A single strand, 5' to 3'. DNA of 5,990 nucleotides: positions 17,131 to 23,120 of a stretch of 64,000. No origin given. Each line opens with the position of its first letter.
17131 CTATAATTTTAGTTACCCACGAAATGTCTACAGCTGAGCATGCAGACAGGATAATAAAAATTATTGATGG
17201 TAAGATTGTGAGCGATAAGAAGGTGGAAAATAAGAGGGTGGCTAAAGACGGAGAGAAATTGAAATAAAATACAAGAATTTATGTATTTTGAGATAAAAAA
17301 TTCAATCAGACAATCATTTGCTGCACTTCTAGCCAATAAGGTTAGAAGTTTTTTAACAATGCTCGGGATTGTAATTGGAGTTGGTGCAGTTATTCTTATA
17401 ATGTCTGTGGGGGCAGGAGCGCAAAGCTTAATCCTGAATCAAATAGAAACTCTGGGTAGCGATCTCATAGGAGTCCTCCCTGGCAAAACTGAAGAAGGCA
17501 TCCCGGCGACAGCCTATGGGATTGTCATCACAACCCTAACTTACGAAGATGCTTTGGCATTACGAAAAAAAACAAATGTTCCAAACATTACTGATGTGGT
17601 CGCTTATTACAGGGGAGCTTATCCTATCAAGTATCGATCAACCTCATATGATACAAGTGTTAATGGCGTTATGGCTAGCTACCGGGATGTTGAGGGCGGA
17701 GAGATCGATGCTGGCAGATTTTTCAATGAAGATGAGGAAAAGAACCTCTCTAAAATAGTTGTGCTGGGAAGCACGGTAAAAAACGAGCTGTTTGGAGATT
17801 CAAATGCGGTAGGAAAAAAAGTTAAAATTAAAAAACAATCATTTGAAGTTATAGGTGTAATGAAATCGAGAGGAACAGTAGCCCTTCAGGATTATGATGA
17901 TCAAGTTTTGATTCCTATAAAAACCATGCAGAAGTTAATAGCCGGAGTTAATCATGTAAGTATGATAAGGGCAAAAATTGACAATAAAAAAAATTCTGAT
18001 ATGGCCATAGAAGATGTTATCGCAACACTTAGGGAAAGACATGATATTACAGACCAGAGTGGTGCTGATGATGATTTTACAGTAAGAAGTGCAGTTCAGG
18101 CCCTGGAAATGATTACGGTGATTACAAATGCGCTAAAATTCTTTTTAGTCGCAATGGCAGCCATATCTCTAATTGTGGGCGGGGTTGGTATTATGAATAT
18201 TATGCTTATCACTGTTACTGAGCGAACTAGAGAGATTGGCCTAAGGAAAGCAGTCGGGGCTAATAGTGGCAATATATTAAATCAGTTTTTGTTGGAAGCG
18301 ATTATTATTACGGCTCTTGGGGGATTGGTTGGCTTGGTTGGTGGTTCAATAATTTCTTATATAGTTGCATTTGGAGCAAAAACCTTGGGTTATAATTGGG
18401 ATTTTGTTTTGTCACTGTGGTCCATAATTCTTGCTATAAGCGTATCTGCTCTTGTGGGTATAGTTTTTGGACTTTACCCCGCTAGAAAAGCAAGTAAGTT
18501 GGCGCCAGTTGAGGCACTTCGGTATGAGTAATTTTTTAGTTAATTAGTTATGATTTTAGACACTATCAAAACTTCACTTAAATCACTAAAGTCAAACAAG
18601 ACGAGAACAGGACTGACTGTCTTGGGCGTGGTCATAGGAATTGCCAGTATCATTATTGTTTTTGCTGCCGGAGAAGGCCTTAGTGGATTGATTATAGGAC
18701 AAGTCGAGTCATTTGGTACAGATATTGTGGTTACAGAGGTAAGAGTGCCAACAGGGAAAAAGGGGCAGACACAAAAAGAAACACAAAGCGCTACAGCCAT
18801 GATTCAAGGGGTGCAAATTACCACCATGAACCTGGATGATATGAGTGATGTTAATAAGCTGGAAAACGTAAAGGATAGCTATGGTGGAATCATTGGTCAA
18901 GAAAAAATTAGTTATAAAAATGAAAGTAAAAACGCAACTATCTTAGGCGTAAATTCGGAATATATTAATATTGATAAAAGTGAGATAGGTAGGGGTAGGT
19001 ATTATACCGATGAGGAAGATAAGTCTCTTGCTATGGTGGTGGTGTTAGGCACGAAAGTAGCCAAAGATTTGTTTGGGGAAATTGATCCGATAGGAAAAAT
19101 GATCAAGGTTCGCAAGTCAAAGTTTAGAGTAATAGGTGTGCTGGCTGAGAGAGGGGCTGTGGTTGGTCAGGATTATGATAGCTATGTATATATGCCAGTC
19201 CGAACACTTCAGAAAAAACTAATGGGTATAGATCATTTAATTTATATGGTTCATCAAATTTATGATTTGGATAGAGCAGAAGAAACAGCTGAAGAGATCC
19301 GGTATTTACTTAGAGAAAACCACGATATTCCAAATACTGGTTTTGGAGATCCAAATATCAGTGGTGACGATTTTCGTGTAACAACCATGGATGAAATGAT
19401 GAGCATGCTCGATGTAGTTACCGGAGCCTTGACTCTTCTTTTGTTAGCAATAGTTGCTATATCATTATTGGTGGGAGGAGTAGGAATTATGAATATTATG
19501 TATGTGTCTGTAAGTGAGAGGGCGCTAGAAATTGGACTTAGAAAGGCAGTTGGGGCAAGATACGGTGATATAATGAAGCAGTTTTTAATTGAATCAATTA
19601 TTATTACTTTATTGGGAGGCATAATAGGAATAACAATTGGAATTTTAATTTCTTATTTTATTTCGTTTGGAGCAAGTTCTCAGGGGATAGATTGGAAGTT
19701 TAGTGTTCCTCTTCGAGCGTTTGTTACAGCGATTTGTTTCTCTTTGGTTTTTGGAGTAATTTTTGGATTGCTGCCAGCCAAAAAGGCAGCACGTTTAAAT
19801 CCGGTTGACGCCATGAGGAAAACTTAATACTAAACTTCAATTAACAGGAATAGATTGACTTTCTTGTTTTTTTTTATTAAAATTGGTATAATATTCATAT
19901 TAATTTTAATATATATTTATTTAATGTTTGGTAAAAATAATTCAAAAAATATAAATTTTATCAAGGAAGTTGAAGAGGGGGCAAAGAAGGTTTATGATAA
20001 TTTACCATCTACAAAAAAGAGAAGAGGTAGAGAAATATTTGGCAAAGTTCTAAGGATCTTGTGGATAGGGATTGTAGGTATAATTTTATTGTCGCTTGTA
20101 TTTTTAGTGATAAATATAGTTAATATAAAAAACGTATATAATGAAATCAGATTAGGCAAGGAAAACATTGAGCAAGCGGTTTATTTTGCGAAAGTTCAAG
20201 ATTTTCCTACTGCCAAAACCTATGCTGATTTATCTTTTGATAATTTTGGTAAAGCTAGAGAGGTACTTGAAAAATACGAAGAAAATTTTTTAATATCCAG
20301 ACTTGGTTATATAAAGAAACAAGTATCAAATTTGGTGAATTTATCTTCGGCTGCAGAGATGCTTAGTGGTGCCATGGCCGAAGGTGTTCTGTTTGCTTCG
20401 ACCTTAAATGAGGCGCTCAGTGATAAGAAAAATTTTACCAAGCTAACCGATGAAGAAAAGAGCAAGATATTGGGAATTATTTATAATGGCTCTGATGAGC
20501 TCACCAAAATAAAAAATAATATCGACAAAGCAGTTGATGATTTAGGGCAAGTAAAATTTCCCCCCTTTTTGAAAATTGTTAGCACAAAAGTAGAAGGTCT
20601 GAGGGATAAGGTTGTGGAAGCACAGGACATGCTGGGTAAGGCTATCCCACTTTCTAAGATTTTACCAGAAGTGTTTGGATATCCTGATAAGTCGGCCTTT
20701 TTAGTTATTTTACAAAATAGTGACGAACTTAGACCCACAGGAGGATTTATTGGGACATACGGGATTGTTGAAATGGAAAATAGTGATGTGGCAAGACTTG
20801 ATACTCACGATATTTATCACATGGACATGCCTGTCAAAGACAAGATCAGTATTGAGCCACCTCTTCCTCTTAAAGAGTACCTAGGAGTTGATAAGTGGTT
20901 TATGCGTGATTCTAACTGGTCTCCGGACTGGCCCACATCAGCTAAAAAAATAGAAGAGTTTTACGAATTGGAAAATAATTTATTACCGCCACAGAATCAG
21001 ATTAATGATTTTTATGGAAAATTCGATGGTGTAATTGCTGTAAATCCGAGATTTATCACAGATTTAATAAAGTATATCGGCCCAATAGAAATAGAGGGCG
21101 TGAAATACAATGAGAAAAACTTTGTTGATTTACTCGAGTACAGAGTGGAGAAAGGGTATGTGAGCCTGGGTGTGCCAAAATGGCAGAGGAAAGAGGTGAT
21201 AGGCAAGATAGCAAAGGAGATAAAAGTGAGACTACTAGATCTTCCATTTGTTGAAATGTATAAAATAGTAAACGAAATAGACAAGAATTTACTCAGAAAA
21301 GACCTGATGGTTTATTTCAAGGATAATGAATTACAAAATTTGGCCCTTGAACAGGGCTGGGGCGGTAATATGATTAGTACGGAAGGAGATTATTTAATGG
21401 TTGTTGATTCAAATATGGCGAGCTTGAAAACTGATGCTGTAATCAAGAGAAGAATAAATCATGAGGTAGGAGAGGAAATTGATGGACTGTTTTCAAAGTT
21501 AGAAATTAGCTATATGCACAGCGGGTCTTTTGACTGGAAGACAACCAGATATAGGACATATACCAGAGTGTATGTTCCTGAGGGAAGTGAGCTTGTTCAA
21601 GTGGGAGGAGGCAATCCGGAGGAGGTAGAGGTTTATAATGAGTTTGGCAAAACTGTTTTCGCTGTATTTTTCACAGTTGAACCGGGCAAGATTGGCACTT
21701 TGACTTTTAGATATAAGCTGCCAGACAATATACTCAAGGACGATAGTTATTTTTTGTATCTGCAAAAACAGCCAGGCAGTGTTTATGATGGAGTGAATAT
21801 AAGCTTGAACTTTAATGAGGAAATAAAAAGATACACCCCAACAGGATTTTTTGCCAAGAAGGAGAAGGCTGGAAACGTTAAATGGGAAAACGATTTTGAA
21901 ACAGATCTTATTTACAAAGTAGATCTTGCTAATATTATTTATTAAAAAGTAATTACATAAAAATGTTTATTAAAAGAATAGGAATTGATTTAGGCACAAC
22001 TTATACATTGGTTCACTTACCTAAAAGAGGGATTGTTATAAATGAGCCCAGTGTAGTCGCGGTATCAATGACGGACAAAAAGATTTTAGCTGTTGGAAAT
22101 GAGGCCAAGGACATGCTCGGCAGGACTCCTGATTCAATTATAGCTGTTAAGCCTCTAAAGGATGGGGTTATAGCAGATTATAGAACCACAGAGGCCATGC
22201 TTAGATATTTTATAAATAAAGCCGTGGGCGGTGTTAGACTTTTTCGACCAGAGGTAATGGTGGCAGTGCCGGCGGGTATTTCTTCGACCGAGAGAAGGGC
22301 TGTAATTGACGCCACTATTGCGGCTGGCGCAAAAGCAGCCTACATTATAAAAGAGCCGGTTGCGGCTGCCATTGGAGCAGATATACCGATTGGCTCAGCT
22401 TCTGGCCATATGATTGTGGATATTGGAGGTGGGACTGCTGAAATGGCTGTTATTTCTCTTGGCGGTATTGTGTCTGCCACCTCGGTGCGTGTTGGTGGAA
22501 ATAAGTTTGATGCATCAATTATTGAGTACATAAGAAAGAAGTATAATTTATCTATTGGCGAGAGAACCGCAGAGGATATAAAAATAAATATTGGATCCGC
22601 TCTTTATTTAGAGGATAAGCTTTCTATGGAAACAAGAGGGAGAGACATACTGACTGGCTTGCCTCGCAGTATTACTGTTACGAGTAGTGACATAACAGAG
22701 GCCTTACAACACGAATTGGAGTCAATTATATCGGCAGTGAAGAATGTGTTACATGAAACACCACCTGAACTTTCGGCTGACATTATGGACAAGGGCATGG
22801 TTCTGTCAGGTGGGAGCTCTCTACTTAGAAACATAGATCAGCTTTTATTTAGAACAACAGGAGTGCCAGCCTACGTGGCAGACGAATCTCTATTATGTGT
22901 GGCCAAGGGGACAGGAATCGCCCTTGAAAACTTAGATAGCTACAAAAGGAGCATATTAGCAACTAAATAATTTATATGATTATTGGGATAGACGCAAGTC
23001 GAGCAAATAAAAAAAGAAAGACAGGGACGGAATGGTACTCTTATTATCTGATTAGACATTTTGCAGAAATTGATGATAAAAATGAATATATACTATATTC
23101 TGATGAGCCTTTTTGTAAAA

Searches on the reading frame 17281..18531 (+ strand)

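Call 78: search_protein_families(library=pfam, proteins=[window:17281-18531:+], max_evalue=0.00001)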
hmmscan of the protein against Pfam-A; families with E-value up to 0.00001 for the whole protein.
window:17281-18531:+ (416 aa): 2 families
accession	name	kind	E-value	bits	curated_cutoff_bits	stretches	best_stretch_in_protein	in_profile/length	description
PF12704.14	MacB_PCD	-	4.7e-44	151.6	27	1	23-246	1-204/207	MacB-like periplasmic core domain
PF02687.27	FtsX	-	3.9e-19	69.3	25.5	1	291-408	2-119/120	FtsX-like permease C-terminal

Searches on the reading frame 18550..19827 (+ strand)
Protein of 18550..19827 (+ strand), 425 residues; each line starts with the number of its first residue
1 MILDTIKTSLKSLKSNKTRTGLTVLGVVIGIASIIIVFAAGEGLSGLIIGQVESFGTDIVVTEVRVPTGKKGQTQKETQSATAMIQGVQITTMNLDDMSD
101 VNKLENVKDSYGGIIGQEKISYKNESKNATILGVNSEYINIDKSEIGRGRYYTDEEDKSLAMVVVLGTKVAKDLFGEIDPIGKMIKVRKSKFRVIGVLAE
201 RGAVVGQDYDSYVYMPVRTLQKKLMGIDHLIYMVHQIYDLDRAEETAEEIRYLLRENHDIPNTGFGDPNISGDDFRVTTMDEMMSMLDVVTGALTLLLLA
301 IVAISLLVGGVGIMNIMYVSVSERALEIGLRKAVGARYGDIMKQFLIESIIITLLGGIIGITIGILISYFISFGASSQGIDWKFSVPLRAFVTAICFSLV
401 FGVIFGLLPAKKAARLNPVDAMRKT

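Call 78: search_protein_families(library=pfam, proteins=[window:18550-19827:+], max_evalue=0.00001)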
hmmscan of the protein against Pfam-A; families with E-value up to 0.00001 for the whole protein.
window:18550-19827:+ (425 aa): 2 families
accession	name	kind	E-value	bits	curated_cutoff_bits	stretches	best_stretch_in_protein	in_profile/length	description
PF12704.14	MacB_PCD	-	4.3e-34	119.1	27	1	20-251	1-205/207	MacB-like periplasmic core domain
PF02687.27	FtsX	-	1.4e-21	77.2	25.5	1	300-418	2-120/120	FtsX-like permease C-terminal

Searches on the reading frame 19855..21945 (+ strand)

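Call 78: search_protein_families(library=pfam, proteins=[window:19855-21945:+], max_evalue=0.00001)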
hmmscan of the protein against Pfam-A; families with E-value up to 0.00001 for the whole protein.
window:19855-21945:+ (696 aa): 1 family
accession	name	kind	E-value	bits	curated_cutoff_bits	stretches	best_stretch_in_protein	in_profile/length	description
PF13196.11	DUF4012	-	9.8e-24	84.9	28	1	281-430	5-142/144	Protein of unknown function (DUF4012)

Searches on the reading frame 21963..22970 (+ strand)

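Call 78: search_protein_families(library=pfam, proteins=[window:21963-22970:+], max_evalue=0.00001)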
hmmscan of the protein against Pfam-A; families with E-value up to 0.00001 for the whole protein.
window:21963-22970:+ (335 aa): 4 families
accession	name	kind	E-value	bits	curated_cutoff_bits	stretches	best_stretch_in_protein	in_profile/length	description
PF06723.19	MreB_Mbl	-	6.4e-135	449.6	27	1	4-328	2-326/327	MreB/Mbl protein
PF00012.26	HSP70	-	7.1e-15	54.7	20.6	1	97-300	135-351/599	Hsp70 protein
PF14450.12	FtsA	-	6.9e-10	39.8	31.8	1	151-306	2-110/127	Cell division protein FtsA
PF00022.25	Actin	-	2.2e-07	30.3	27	0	29-193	31-190/410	Actin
